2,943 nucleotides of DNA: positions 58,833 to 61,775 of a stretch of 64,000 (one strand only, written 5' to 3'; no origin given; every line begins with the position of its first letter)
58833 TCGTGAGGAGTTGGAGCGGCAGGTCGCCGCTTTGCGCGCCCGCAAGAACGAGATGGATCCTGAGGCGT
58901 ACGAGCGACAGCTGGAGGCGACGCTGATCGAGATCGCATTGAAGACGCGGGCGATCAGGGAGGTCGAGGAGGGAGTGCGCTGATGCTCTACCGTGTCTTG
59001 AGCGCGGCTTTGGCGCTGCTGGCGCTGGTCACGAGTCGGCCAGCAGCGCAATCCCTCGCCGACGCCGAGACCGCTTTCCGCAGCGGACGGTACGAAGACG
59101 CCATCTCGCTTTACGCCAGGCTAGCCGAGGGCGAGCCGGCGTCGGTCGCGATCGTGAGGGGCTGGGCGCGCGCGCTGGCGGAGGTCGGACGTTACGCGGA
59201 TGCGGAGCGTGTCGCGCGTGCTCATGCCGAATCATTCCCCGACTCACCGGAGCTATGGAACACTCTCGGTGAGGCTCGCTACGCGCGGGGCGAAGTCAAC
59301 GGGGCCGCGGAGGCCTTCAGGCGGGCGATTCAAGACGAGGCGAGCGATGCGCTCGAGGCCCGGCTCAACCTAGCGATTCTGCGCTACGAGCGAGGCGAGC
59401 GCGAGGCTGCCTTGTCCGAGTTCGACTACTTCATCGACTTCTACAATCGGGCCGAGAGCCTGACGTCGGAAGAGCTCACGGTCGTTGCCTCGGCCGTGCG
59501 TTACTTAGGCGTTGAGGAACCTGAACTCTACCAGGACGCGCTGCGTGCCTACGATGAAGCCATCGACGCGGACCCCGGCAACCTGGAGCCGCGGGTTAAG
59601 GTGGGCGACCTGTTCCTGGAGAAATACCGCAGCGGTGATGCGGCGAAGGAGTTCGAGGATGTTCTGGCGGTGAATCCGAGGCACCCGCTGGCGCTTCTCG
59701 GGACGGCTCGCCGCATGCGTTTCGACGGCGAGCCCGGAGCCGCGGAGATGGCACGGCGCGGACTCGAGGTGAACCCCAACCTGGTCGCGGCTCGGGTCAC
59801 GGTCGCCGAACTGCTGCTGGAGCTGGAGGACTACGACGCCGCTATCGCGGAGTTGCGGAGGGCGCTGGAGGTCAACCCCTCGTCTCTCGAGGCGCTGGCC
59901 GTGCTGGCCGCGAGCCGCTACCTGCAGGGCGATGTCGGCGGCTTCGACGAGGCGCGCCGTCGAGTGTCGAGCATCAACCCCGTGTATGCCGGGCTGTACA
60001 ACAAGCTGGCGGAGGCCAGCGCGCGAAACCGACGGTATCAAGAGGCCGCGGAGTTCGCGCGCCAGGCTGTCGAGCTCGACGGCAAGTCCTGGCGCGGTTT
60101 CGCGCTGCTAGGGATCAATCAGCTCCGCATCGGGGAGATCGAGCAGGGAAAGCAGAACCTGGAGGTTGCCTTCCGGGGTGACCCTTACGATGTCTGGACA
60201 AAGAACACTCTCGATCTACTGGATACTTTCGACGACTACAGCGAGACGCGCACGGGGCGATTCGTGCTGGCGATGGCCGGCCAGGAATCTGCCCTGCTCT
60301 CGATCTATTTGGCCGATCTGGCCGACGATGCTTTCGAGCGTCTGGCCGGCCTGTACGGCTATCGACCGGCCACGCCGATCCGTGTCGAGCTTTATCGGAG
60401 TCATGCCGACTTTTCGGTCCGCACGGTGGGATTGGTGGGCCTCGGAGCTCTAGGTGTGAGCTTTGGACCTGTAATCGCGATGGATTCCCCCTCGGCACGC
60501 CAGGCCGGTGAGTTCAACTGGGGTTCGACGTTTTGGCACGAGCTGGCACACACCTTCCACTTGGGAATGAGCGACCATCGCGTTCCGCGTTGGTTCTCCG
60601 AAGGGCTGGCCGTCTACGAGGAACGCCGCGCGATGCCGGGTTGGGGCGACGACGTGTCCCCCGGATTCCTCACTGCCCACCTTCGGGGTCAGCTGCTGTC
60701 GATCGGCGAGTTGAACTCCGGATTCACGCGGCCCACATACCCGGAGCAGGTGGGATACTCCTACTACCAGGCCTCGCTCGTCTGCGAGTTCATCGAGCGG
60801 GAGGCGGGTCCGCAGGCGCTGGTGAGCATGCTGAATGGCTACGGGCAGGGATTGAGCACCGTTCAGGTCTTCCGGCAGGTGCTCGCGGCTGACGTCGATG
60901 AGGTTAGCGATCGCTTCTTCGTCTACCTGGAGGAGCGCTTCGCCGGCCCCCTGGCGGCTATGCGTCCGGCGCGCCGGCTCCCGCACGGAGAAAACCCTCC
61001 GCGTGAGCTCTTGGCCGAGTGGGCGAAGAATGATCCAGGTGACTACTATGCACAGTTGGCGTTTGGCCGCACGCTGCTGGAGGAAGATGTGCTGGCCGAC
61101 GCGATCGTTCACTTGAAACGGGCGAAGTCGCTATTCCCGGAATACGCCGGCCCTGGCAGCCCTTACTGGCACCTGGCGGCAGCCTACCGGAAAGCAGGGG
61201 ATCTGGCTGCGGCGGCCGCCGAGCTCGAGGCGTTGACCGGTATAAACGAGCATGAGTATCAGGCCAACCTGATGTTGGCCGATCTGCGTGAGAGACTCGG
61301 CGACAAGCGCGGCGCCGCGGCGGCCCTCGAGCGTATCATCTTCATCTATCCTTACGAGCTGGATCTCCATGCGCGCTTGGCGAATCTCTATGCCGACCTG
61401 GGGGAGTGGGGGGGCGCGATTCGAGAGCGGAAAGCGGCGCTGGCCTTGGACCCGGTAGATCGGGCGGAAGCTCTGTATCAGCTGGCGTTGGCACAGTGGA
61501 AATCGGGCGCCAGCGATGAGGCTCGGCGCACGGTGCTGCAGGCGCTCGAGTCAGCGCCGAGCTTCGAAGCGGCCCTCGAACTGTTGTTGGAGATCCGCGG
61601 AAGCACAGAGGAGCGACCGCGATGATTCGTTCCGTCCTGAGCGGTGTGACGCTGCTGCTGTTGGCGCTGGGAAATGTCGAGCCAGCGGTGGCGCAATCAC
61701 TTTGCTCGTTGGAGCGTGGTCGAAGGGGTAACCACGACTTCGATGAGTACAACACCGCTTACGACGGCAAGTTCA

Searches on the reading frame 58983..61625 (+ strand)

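Call 45: search_protein_families(library=ncbifam, proteins=[window:58983-61625:+], max_evalue=1e-20)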
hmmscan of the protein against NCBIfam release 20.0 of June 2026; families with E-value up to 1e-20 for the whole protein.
window:58983-61625:+ (880 aa): 2 families
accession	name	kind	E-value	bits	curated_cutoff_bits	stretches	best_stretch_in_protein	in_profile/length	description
TIGR02917.1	PEP_TPR_lipo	equivalog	1.4e-29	102.6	312.2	0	183-371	481-670/899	XrtA/PEP-CTERM system TPR-repeat protein PrsT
NF040959.1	MamA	equivalog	2.6e-21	76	200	0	675-821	58-201/204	magnetosome protein MamA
